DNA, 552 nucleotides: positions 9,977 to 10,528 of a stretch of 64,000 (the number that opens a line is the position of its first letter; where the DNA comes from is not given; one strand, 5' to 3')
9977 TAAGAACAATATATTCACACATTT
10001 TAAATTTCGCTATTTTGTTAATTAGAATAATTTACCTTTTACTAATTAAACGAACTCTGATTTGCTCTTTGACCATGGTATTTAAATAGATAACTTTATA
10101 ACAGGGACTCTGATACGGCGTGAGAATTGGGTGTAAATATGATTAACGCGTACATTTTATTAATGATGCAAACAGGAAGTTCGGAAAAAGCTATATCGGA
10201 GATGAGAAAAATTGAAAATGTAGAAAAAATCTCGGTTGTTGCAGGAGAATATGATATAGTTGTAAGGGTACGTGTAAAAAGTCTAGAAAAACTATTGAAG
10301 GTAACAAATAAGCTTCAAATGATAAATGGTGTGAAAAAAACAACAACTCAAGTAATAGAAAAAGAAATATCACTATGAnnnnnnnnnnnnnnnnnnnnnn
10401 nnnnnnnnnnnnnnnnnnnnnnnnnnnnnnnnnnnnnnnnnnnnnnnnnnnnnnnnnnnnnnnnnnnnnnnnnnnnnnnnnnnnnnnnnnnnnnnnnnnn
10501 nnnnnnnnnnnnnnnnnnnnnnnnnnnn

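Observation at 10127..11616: Translationally coupled stand-alone RAM domain plus a membrane transporter fused to its own C-terminal RAM domain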

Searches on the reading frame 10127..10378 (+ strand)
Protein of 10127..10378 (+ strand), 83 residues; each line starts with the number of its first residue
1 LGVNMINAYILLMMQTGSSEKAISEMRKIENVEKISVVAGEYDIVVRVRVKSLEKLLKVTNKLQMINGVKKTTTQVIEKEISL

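Call 6: search_protein_families(library=pfam, proteins=[window:10127-10378:+], max_evalue=1)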
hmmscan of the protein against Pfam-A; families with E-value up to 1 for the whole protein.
window:10127-10378:+ (83 aa): 6 families
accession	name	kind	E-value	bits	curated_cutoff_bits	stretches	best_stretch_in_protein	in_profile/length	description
PF01037.27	AsnC_trans_reg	-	9.9e-13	48.2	25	1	14-77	5-70/73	Lrp/AsnC ligand binding domain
PF13291.12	ACT_4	-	0.011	16.9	27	1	31-71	33-77/80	ACT domain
PF07819.20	PGAP1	-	0.023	14.9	24.3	1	21-76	162-211/233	PGAP1-like alpha/beta domain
PF08734.17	GYD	-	0.043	14.3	31.4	1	30-80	35-85/91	GYD domain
PF13388.11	DUF4106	-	0.14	11.8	27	1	24-76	90-141/431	Protein of unknown function (DUF4106)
PF13196.11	DUF4012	-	0.15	13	28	1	40-78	99-137/144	Protein of unknown function (DUF4012)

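Call 7: search_protein_families(library=ncbifam, proteins=[window:10127-10378:+], max_evalue=1)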
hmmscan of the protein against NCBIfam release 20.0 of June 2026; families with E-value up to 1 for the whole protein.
window:10127-10378:+ (83 aa): 5 families
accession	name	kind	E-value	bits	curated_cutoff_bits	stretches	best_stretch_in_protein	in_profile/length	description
NF040947.1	trans_reg_LysM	equivalog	1.8e-08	34.2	180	1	4-79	58-134/136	HTH-type transcriptional regulator LysM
NF008384.0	PRK11179.1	equivalog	2.8e-06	27.2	227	1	16-76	80-141/153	transcriptional regulator AsnC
NF008370.0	PRK11169.1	equivalog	0.0016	18.1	233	1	24-81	95-153/164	leucine-responsive transcriptional regulator Lrp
NF001670.0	PRK00435.1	equivalog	0.0022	17.9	67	1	2-38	47-83/88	elongation factor 1-beta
NF002085.0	PRK00915.1-2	subfamily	0.0027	16.5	517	1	23-81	439-496/504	2-isopropylmalate synthase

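Call 16: search_solved_structures(query=window:10127-10378:+, max_evalue=1)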
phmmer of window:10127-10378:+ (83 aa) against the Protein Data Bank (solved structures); distinct sequences matched with E-value up to 1: 23.
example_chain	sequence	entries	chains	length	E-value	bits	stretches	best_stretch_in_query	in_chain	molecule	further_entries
2zbc_A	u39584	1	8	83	1.6e-07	34.6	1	6-79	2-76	83aa long hypothetical transcriptional regulator asnC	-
2cyy_A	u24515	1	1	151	2.5e-06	30.9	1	4-79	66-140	Putative HTH-type transcriptional regulator PH1519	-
1ri7_A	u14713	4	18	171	3.6e-06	30.4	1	4-79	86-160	Putative transcriptional regulator | Putative HTH-type transcriptional regulator PH1519 | Uncharacterized HTH-type transcriptional regulator PH1519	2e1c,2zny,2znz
7fby_A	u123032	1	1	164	4.3e-06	30.1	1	7-77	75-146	Transcriptional regulatory protein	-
9w4v_A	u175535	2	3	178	6e-06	29.7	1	7-77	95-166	Uncharacterized HTH-type transcriptional regulator PH0140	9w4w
2cvi_A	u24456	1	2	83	6.6e-06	29.6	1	5-76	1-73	75aa long hypothetical regulatory protein AsnC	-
2e1a_A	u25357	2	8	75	7.6e-06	29.3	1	5-76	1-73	75aa long hypothetical regulatory protein AsnC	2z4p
2djw_A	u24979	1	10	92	0.00017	25.1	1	5-75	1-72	probable transcriptional regulator, AsnC family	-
2cg4_A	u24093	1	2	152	0.0022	21.6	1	18-77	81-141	REGULATORY PROTEIN ASNC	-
2gqq_A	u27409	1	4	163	0.0081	19.8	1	24-81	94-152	Leucine-responsive regulatory protein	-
5fzr_A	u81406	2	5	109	0.0087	19.7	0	7-30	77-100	DESIGNED TPR PROTEIN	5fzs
5fzq_A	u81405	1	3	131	0.018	18.7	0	7-31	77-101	DESIGNED TPR PROTEIN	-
2efo_A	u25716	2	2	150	0.037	17.7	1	26-81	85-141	150aa long hypothetical transcriptional regulator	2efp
2efn_A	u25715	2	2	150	0.04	17.6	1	26-81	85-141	150aa long hypothetical transcriptional regulator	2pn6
2e7w_A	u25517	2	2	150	0.044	17.5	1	26-81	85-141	150aa long hypothetical transcriptional regulator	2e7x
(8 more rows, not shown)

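Call 89: search_solved_structures(query=window:10139-10378:+, max_evalue=0.0001, show_alignments=5)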
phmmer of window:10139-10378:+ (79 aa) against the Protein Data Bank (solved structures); distinct sequences matched with E-value up to 0.0001: 7.
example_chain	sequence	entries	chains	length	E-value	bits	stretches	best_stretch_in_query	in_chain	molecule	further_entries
2zbc_A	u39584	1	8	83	1.4e-07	34.7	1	2-75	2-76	83aa long hypothetical transcriptional regulator asnC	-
2cyy_A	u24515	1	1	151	5.2e-06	29.8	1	4-75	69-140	Putative HTH-type transcriptional regulator PH1519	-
2cvi_A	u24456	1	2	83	5.6e-06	29.7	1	1-72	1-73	75aa long hypothetical regulatory protein AsnC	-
2e1a_A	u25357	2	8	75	6.6e-06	29.5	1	1-72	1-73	75aa long hypothetical regulatory protein AsnC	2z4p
7fby_A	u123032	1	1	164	7e-06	29.4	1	4-73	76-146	Transcriptional regulatory protein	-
1ri7_A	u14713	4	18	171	8e-06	29.2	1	4-75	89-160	Putative transcriptional regulator | Putative HTH-type transcriptional regulator PH1519 | Uncharacterized HTH-type transcriptional regulator PH1519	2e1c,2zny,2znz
9w4v_A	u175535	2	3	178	1.5e-05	28.4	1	4-73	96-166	Uncharacterized HTH-type transcriptional regulator PH0140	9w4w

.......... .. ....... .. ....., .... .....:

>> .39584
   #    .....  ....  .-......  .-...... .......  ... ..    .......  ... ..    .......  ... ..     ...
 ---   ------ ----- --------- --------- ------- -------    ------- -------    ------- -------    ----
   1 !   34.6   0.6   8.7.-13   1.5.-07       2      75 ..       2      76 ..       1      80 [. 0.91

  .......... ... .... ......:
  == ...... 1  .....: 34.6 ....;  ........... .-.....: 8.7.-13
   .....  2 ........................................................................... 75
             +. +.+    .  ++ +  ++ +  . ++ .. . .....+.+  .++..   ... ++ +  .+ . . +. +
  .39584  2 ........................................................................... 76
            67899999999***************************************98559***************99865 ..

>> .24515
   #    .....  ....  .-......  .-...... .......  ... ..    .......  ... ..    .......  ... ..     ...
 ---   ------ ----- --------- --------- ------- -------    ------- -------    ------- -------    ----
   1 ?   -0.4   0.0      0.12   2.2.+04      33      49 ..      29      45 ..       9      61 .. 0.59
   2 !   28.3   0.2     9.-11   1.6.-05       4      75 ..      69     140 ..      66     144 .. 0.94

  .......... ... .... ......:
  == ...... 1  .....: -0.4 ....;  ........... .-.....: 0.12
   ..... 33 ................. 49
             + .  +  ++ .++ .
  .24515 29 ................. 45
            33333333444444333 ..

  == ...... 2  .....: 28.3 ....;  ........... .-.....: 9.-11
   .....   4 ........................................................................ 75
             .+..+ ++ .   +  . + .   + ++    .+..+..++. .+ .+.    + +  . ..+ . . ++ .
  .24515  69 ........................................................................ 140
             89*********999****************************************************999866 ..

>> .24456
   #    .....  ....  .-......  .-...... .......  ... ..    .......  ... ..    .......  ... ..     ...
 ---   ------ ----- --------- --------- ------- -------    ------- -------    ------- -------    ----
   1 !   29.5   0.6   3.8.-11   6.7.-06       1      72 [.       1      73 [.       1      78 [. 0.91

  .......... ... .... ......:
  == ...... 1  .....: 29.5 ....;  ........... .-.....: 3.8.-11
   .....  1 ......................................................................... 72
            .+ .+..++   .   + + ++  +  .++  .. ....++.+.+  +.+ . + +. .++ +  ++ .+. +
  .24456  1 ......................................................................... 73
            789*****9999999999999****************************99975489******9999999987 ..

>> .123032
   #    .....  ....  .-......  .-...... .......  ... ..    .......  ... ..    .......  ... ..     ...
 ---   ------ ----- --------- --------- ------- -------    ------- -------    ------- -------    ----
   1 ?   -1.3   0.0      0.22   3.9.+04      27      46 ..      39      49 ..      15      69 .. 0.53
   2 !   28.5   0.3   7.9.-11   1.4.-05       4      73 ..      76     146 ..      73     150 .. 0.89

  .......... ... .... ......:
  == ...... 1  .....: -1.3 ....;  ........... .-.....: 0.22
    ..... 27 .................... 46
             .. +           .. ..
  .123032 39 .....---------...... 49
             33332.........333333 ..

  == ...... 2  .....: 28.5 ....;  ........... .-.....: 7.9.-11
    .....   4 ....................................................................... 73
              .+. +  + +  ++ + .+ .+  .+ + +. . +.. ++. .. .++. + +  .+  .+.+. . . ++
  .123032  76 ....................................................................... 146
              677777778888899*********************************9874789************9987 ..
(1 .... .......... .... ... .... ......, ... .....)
